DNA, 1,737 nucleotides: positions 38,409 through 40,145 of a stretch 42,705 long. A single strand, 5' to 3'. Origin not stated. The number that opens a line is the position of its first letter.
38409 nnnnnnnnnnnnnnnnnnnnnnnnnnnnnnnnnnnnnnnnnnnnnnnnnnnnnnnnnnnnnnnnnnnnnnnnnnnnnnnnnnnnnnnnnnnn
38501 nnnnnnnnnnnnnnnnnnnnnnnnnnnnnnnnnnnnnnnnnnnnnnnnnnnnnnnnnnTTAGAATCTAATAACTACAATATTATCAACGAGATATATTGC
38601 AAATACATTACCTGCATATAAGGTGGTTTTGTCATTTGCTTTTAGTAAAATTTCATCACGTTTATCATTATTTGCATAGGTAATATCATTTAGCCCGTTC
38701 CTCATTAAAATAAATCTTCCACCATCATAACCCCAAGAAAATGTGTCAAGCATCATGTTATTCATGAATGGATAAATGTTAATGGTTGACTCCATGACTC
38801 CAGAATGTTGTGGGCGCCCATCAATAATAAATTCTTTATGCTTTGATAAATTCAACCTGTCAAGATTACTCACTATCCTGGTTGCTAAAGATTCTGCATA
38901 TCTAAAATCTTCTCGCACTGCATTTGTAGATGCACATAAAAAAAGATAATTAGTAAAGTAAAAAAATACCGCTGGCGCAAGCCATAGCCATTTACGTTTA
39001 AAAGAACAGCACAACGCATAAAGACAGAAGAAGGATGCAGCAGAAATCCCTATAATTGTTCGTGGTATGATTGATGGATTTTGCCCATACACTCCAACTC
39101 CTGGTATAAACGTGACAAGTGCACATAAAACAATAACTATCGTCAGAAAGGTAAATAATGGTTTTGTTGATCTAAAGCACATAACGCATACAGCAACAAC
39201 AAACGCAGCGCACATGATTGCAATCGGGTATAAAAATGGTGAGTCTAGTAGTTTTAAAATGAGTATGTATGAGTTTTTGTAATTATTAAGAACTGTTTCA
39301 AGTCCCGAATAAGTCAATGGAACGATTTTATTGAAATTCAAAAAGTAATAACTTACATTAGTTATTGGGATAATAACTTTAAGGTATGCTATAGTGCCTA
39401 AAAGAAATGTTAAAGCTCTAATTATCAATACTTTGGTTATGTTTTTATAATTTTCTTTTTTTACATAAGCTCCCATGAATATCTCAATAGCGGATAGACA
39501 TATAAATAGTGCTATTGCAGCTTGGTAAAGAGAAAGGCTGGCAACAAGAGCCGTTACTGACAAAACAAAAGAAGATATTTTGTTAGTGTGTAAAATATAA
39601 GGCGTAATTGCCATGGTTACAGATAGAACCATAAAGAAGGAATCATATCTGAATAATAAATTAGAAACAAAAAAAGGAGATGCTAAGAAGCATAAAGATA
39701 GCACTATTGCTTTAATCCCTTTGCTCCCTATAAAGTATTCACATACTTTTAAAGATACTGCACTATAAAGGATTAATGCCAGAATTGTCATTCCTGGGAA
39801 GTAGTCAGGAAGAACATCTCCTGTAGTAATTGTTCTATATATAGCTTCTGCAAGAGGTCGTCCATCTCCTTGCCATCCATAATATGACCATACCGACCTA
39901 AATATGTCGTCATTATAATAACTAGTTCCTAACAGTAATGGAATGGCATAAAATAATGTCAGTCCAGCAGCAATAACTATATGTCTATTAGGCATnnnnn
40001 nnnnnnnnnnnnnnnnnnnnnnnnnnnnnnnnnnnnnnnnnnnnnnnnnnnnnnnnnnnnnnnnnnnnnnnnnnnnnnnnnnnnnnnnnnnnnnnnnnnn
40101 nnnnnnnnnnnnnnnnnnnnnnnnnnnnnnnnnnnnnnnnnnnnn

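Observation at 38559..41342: gtrABC-like O-antigen glucosylation (serotype-conversion) cassette with strong AT bias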

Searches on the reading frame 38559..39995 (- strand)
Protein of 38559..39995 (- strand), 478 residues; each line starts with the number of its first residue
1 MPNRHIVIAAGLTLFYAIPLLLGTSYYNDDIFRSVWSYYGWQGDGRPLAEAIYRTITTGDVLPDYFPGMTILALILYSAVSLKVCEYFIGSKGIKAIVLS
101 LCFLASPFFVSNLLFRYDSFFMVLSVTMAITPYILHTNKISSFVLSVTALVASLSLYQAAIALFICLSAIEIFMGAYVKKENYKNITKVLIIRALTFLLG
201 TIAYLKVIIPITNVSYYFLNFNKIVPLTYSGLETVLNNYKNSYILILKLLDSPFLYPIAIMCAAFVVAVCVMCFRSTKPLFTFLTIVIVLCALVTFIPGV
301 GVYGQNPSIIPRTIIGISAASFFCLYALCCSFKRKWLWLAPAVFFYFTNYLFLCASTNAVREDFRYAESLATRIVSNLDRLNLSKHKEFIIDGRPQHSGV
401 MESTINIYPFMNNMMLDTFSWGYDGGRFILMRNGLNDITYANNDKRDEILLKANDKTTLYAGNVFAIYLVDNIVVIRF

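Call 3: search_protein_families(library=pfam, proteins=[window:38559-39995:-], max_evalue=0.01)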
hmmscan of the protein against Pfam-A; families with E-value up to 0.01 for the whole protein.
window:38559-39995:- (478 aa): 1 family
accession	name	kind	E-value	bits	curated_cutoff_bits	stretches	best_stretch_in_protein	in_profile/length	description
PF14264.12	Glucos_trans_II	-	1.3e-20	74.2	30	1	21-305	4-297/317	Glucosyl transferase GtrII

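Call 4: search_protein_families(library=ncbifam, proteins=[window:38559-39995:-], max_evalue=0.01)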
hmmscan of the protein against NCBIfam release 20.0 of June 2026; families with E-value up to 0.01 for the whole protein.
window:38559-39995:- (478 aa): 0 families

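Call 7: search_dna_similar(query=window:38559-39995:-, collection=phages, mode=protein, max_rows=30)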
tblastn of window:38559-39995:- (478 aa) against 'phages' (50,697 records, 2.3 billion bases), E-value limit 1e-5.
Records with a match: 72; places in all: 72; records where one place covers at least 80% of the query: 58.
Best place of each record, by identity: <60% 72.
By first word of the organism name: Salmonella 57; Enterobacter 6; Enterobacteria 5; Cronobacter 2; Hafnia 2.
By host as written in the record: Salmonella enterica 11; Salmonella sp. 10; Salmonella enterica subsp. enterica serovar Typhimurium 7; - 6; Salmonella enterica subsp. enterica 3; Salmonella typhimurium 3; Salmonella enterica serovar Typhimurium 2; Salmonella enterica enterica sv Typhimurium LT2 2; and 24 more.
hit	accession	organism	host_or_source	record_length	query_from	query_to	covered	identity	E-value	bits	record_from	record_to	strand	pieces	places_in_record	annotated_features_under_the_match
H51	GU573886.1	Salmonella phage ST160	Salmonella enterica serovar Typhimurium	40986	6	478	99%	28.0%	7e-33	138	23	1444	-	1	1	gtrC: GtrC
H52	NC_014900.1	Salmonella phage ST160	Salmonella enterica serovar Typhimurium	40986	6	478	99%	28.0%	7e-33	138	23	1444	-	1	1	gtrC: GtrC-like O-antigen conversion translocase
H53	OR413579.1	Salmonella phage SPLA1b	Salmonella enterica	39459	6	478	99%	27.8%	4e-33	139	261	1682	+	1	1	GtrC-like O-antigen conversion translocase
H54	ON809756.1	Salmonella phage Salfasec13b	Salmonella enterica subsp. enterica ...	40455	6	478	99%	27.8%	4e-33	139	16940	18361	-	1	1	GtrC-like O-antigen conversion translocase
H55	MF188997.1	Salmonella phage vB_SalP_PM43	Salmonella enterica serovar Typhimurium ...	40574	6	478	99%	27.8%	4e-33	139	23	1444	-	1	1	translocase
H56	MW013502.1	Salmonella phage L cI-40 13-am43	Salmonella enterica enterica sv ...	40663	6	478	99%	27.8%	4e-33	139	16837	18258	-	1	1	gtrC: O-antigen conversion protein | gtrC: terminator | terminator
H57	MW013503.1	Salmonella phage L cII-101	Salmonella enterica enterica sv ...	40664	6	478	99%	27.8%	4e-33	139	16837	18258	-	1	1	gtrC: O-antigen conversion protein | gtrC: terminator | terminator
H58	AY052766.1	Salmonella phage ST64T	-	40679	6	478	99%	27.8%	4e-33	139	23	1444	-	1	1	gtrC: GtrC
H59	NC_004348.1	Salmonella phage ST64T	Salmonella enterica subsp. enterica ...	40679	6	478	99%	27.8%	4e-33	139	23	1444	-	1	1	gtrC: GtrC-like O-antigen conversion translocase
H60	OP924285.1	Salmonella phage vB_Se_GLBO_sp11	Salmonella enterica subsp. enterica ...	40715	6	478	99%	27.8%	4e-33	139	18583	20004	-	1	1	record has no annotation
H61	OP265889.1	Salmonella phage P6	Salmonella sp.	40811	6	478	99%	27.8%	4e-33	139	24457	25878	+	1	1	O-antigen conversion protein C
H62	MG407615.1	Salmonella phage Bp96115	Salmonella enterica subsp. enterica ...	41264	6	478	99%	27.8%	4e-33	139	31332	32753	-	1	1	O-antigen conversion protein C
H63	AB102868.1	Enterobacteria phage ST104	Salmonella typhimurium DT104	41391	6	478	99%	27.8%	4e-33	139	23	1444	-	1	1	gtrC: GtrC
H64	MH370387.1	Salmonella phage S149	Salmonella enterica serotype ...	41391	6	478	99%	27.8%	4e-33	139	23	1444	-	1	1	translocase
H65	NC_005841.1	Enterobacteria phage ST104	Salmonella typhimurium DT104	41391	6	478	99%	27.8%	4e-33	139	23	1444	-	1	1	gtrC: GtrC-like O-antigen conversion translocase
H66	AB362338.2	Salmonella phage P22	Salmonella enterica subsp. enterica ...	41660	6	478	99%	27.8%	4e-33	139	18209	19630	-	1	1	ORF485: O-antigen conversion protein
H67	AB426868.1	Salmonella phage P22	Salmonella enterica subsp. enterica ...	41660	6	478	99%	27.8%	4e-33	139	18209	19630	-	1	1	ORF485: O-antigen conversion protein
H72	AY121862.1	Salmonella phage P22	-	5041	6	478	99%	27.6%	8e-29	126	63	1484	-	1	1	section D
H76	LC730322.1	Salmonella phage P22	Salmonella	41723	6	478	99%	27.6%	9e-29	126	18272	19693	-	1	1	record has no annotation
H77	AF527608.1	Salmonella phage P22-pbi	Salmonella enteria serovar typhimurium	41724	6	478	99%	27.6%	9e-29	126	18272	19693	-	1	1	gtrC: GtrC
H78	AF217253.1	Salmonella phage P22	-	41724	6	478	99%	27.6%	9e-29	126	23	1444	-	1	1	ORF485: unknown protein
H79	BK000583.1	Salmonella phage P22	Salmonella enterica subsp. enterica ...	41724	6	478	99%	27.6%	9e-29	126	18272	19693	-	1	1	gtrC: O-antigen conversion protein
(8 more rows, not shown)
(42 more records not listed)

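Call 15: get_annotated_region(hit=H79, flank=2500)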
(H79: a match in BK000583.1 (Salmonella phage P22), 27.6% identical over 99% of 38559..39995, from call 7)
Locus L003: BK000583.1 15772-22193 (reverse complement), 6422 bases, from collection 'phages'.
description: TPA_inf: Salmonella phage P22, complete genome.
organism: Salmonella phage P22 (NCBI taxid 2908168)
taxonomy: Viruses; Duplodnaviria; Heunggongvirae; Uroviricota; Caudoviricetes; Lederbergvirus; Lederbergvirus P22
host: Salmonella enterica subsp. enterica serovar Typhimurium; source: -; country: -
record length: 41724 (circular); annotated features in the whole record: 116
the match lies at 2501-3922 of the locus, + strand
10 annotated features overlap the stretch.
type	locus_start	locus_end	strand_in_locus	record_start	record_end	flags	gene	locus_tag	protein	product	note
CDS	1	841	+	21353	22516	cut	int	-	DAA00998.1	integrase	Int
misc_feature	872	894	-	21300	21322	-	-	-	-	-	attachment site (attP) core for prophage integration into host chromosome; other site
regulatory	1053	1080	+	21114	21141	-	gtrA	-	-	promoter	used by gtrA, gtrB, and gtrC genes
CDS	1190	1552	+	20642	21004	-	gtrA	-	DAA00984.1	O-antigen conversion protein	similar to glucosyl undecaprenyl phosphate flipases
CDS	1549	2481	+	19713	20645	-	gtrB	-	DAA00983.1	O-antigen conversion protein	similar to bactoprenol glucosyl transferases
CDS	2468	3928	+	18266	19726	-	gtrC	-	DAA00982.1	O-antigen conversion protein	-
regulatory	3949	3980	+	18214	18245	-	gtrC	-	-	terminator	-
CDS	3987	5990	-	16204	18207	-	9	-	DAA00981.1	tailspike protein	-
regulatory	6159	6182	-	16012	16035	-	ant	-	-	terminator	-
CDS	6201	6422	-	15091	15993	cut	ant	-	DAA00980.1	antirepressor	Ant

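Call 23: find_homologous_proteins(query=window:38559-39995:-, max_evalue=0.00001)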
Query window:38559-39995:- (478 aa): 12 proteins with E <= 0.00001 among 8000 candidates.
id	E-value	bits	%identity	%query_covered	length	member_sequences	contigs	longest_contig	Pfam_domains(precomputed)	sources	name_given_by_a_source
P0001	0.0e+0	1055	100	100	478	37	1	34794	PF14264.13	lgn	-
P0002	4.4e-105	371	40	100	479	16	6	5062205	PF14264.13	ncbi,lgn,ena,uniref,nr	ncbi:glucosyltransferase domain-containing protein [Citrobacter freundii]|uniref:glucosyltransferase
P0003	8.6e-105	370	40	100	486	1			PF14264.13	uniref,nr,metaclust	uniref:Putative glucosyl transferase n=1 Tax=Yersinia pseudotuberculosis TaxID=633 RepID=G4WJC0_YERP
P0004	9.1e-100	353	40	100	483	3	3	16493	PF14264.13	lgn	-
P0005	9.3e-99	350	39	100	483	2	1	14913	PF14264.13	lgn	-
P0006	1.3e-93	333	37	100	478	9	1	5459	PF14264.13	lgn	-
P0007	1.5e-69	253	33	100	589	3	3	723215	PF14264.13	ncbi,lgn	ncbi:glucosyltransferase domain-containing protein [Morganella morganii]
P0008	1.8e-61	227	31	100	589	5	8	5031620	PF14264.13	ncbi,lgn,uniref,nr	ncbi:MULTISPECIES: glucosyltransferase domain-containing protein [Citrobacter]|uniref:Glucosyltransf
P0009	2.3e-54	203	29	99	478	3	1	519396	PF14264.13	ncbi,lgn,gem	-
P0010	8.2e-49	185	28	95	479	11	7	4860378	PF14264.13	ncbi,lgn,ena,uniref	ncbi:glucosyltransferase domain-containing protein [Citrobacter portucalensis]|uniref:glucosyltransf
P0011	2.7e-47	180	29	95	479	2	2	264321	PF14264.13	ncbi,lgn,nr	ncbi:glucosyltransferase domain-containing protein [Citrobacter freundii]|nr:glucosyltransferase dom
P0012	4.3e-12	64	36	32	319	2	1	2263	PF14264.13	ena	-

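Call 35: find_encoding_contigs(protein=window:38559-39995:-, flank=8000, max_places=8)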
Protein window:38559-39995:- (478 aa): 24 contigs read that carry it; 8 places shown.
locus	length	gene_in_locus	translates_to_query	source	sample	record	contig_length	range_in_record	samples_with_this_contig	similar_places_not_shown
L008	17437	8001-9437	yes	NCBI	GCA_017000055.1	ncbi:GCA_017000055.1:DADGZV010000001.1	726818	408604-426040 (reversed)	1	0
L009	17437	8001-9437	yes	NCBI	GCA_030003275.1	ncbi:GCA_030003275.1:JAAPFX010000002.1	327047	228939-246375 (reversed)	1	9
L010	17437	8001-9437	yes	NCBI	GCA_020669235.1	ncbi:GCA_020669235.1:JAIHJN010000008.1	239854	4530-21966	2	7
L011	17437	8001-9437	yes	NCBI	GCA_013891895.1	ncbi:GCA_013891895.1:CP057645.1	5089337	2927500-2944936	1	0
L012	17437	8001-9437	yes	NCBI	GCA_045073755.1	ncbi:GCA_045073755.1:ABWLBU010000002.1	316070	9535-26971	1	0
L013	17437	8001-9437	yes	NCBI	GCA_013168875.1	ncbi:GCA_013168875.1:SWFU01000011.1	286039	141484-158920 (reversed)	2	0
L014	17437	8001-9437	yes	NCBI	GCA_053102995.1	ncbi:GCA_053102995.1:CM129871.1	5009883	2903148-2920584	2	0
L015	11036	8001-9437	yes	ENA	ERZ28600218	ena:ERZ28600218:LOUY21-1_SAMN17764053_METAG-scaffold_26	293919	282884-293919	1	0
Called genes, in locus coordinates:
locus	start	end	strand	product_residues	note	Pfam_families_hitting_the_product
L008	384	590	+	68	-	PF27398:KilR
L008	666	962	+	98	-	PF06064:Gam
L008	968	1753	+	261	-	PF03837:RecT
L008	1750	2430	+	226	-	PF09588:YqaJ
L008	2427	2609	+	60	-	PF07026:DUF1317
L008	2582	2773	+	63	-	PF07131:DUF1382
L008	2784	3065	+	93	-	-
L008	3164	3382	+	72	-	PF01258:zf-dskA_traR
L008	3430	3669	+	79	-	PF13973:DUF4222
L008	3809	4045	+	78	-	PF07825:Exc (weak)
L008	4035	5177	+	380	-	PF09003:Arm-DNA-bind_1, PF00589:Phage_integrase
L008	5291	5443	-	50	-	-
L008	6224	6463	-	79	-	-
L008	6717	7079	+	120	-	PF04138:GtrA_DPMS_TM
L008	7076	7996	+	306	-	PF00535:Glycos_transf_2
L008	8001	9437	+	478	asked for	PF14264:Glucos_trans_II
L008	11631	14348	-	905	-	PF24801:FNIII-A_GpJ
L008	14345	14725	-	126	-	-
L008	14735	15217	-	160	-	PF08875:DUF1833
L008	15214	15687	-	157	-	-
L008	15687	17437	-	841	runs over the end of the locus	PF09718:Tape_meas_lam_C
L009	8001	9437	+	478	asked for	PF14264:Glucos_trans_II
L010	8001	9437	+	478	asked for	PF14264:Glucos_trans_II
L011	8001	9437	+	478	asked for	PF14264:Glucos_trans_II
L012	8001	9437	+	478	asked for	PF14264:Glucos_trans_II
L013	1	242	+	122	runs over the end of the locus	PF10800:DUF2528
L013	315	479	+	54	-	PF02061:Lambda_CIII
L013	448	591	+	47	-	PF06301:Lambda_Kil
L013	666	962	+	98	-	PF06064:Gam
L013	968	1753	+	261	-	PF03837:RecT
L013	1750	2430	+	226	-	PF09588:YqaJ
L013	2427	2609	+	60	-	PF07026:DUF1317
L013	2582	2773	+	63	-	PF07131:DUF1382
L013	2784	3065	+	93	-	-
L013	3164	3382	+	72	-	PF01258:zf-dskA_traR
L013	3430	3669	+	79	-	PF13973:DUF4222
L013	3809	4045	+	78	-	PF07825:Exc (weak)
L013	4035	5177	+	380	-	PF09003:Arm-DNA-bind_1, PF00589:Phage_integrase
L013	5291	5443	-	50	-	-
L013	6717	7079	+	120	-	PF04138:GtrA_DPMS_TM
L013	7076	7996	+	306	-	PF00535:Glycos_transf_2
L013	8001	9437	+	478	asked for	PF14264:Glucos_trans_II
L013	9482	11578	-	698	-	PF18668:Tail_spike_N, PF13884:Peptidase_S74 (weak)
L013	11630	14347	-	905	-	PF24801:FNIII-A_GpJ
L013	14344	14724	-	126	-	-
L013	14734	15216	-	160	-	PF08875:DUF1833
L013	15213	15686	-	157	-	-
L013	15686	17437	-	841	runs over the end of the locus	PF09718:Tape_meas_lam_C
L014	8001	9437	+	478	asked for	PF14264:Glucos_trans_II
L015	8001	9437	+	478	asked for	PF14264:Glucos_trans_II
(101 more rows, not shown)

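Call 38: search_solved_structures(query=A3, max_evalue=1)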
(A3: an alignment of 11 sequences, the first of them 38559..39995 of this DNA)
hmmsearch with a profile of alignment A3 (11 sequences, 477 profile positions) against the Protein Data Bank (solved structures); distinct sequences matched with E-value up to 1: 0.

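Call 41: search_protein_representatives(protein=window:38559-39995:-)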
Query: 478 residues. Proteins with E-value up to 0.001 (for the whole library): 1051; up to 1e-10: 585; up to 1e-30: 34. The best 150 are listed.
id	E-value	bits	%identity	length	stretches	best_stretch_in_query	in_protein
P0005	2.9e-99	349.6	41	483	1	5-478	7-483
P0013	9.2e-81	288.6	100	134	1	1-134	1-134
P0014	8.4e-70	252.5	34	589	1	12-478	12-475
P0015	3.1e-68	247.3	35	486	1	12-478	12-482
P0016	3.2e-61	224.2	33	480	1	8-477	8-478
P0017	5.7e-59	216.8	33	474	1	8-478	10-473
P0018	3.4e-57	210.9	30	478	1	7-478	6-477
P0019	5.0e-56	207.1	31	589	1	12-478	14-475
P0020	1.2e-53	199.3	31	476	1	15-478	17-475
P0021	1.1e-50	189.4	29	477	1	3-478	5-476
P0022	3.2e-49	184.7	31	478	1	14-476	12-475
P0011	8.6e-48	179.9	29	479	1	22-475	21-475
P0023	4.7e-47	177.5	29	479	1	14-478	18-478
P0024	9.8e-47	176.5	28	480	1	17-446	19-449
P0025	2.2e-46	175.3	30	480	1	10-443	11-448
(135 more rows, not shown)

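Call 42: predict_structure(alignment_id=A3)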
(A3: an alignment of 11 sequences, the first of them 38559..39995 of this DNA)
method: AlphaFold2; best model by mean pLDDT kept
length: 478 residues; sequences in the alignment: 11
mean_pLDDT: 85.2   pTM: 0.85
mean pLDDT of the five models: 85.2, 83.5, 82.3, 81.4, 79.9
residues with pLDDT >= 90: 256; 70-90: 160; 50-70: 50; < 50: 12
segments of 3 or more residues with pLDDT < 50: 37-43, 219-221
pLDDT, mean of each block of 10 residues (from residue 1): 83 90 61 50 59 65 68 94 93 91 87 71 92 86 94 88 94 90 91 94 85 56 77 91 90 93 95 91 93 90 77 86 94 91 93 90 89 95 92 90 91 76 75 84 87 90 93 93
secondary structure, 60 per line:
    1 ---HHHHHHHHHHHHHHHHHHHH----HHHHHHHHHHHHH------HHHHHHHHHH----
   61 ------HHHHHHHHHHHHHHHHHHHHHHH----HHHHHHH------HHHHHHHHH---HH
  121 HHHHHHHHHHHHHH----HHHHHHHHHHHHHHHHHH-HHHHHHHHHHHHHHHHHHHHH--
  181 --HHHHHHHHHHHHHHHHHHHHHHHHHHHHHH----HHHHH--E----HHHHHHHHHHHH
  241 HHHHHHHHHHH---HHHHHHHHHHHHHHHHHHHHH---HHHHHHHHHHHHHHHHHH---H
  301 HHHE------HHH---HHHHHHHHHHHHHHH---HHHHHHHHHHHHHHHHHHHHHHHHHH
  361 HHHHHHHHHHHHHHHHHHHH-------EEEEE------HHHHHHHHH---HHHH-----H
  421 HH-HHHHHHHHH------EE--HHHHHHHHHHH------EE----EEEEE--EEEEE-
elements in order: H4-23 H28-40 H47-56 H67-89 H94-100 H107-115 H119-134 H139-156 H158-178 H183-212 H217-221 H229-251 H255-275 H279-296 H300-303 H317-331 H335-380 E388-392 H399-407 H411-414 H424-432 H443-453 E466-470 E473-477

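Call 46: fold_search(model_id=the predicted structure, library=pdb)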
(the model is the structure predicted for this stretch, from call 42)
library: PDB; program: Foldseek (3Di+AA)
matches with E <= 10: 260; with E <= 0.001: 0
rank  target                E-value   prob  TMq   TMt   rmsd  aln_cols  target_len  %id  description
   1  7zlh_A                2.9e-02  0.97  0.39  0.31  14.7       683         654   11  Cryo-EM structure of C-mannosyltransferase CeDPY19, in apo state, bound to CMT2-Fab and anti-Fab nanobody (released 2023-01-11)
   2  7zli_A                3.2e-02  0.94  0.35  0.28  16.3       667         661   11  Cryo-EM structure of C-mannosyltransferase CeDPY19, in complex with Dol25-P-Man and bound to CMT2-Fab and anti-Fab nan (released 2023-01-11)
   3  7zlg_A                4.3e-02  0.87  0.33  0.26  16.1       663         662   12  Cryo-EM structure of C-mannosyltransferase CeDPY19, in complex with acceptor peptide and bound to CMT2-Fab and anti-Fa (released 2023-01-11)
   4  9s6t_A                7.2e-02  0.41  0.22  0.22  15.8       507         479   13  Ternary cryo-EM structure of chicken ALG12 with Dol25-PP-GlcNAc2Man7, Dol25-P-Man, and Fab (released 2026-03-18)
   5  6wby                  1.9e-01  0.75  0.34  0.16  12.3       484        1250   13  Single-Particle Cryo-EM Structure of Arabinofuranosyltransferase AftD from Mycobacteria, Mutant R1389S Class 2 (released 2020-05-13)
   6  6s7t_A                2.0e-01  0.96  0.47  0.35   9.9       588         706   10  Cryo-EM structure of human oligosaccharyltransferase complex OST-B (released 2019-12-18)
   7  2evu                  3.1e-01  0.21  0.13  0.21  18.3       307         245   13  Crystal structure of aquaporin AqpM at 2.3A resolution (released 2005-12-06)
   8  6tha                  3.1e-01  0.13  0.14  0.14  24.8       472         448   12  Crystal structure of human sugar transporter GLUT1 (SLC2A1) in the inward conformation (released 2020-11-25)
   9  8imx_U                3.8e-01  0.69  0.33  0.37  14.9       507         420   10  Cryo-EM structure of GPI-T with a chimeric GPI-anchored protein (released 2023-08-16)
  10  8b37_A                4.0e-01  0.06  0.11  0.09  25.5       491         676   12  Crystal structure of Pyrobaculum aerophilum potassium-independent proton pumping membrane integral pyrophosphatase in  (released 2024-01-17)
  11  9pcb                  4.1e-01  0.08  0.12  0.13  20.5       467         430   12  Structure of Synaptic Vesicle Protein 2A Bound to UCB-J (released 2025-09-10)
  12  5xjj                  4.9e-01  0.08  0.14  0.15  23.3       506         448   11  Crystal structure of a MATE family protein (released 2017-09-20)
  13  6cse_M                5.6e-01  0.06  0.10  0.11  22.8       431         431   11  Crystal structure of sodium/alanine symporter AgcS with L-alanine bound (released 2019-01-30)
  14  9lyd_Q                5.8e-01  0.13  0.14  0.16  23.2       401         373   13  Cryo-EM structure of GPR3-1IU9 complex (released 2025-04-09)
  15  6v8g_A                6.0e-01  0.09  0.14  0.16  23.1       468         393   11  GltPh mutant - Y204L A345V V366A (released 2020-11-18)
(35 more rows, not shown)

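Call 61: search_protein_families(library=phrogs, proteins=[window:38559-39995:-], max_evalue=0.001)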
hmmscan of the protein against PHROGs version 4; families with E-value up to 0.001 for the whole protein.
window:38559-39995:- (478 aa): 3 families
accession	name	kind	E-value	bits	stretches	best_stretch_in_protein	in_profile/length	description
phrog_4829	-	moron, auxiliary metabolic gene and host takeover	1.5e-66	226.2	1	3-478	8-480/485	GtrC-like O-antigen conversion translocase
phrog_21875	-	moron, auxiliary metabolic gene and host takeover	1.4e-26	94.6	1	6-243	11-248/254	GtrC-like O-antigen conversion translocase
phrog_11848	-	moron, auxiliary metabolic gene and host takeover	0.00025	22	1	321-478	5-159/160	GtrC-like O-antigen conversion translocase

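Call 62: search_protein_families(library=pfam, proteins=[L003:2468-3928:+], max_evalue=0.01)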
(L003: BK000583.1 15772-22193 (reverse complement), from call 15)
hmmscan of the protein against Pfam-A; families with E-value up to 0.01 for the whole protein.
L003:2468-3928:+ (486 aa): 1 family
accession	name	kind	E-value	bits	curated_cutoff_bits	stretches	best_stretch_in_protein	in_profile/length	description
PF14264.12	Glucos_trans_II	-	1.3e-33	117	30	1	25-332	2-316/317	Glucosyl transferase GtrII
